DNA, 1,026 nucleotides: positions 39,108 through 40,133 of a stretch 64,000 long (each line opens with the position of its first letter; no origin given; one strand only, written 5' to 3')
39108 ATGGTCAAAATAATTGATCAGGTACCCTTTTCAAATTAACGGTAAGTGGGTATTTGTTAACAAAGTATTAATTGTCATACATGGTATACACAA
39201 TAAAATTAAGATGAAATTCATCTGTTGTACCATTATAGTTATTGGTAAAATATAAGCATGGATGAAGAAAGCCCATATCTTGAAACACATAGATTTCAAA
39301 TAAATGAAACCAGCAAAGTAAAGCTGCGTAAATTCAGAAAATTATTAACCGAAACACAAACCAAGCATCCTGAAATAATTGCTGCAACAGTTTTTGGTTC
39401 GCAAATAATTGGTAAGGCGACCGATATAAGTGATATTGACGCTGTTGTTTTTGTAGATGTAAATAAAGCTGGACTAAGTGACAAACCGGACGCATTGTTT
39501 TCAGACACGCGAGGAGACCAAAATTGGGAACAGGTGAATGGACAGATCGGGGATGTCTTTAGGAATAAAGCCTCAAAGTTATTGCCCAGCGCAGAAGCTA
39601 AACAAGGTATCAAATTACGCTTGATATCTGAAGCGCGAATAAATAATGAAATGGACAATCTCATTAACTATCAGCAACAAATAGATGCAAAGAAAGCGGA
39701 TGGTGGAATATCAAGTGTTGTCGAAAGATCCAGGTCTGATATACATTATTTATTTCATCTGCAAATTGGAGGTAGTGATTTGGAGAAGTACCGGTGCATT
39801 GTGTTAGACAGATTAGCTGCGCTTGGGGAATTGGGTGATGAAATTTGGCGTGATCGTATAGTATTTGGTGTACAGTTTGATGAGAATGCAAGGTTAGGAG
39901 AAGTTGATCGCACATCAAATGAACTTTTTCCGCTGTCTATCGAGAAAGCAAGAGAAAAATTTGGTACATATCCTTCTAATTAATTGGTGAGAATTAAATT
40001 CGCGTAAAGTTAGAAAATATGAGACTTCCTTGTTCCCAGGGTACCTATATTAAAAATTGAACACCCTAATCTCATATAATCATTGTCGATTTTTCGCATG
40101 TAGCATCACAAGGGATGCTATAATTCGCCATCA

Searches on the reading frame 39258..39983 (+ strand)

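Call 55: search_protein_families(library=pfam, proteins=[window:39258-39983:+], max_evalue=0.001)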
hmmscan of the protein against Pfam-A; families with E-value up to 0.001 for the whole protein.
window:39258-39983:+ (241 aa): 2 families
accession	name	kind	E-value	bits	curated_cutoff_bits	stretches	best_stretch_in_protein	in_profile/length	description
PF18765.7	Polbeta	-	5.9e-06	26.8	26.9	1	31-69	4-42/93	Polymerase beta, Nucleotidyltransferase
PF01909.29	NTP_transf_2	-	2.2e-05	25.2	21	1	27-70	2-44/93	Nucleotidyltransferase domain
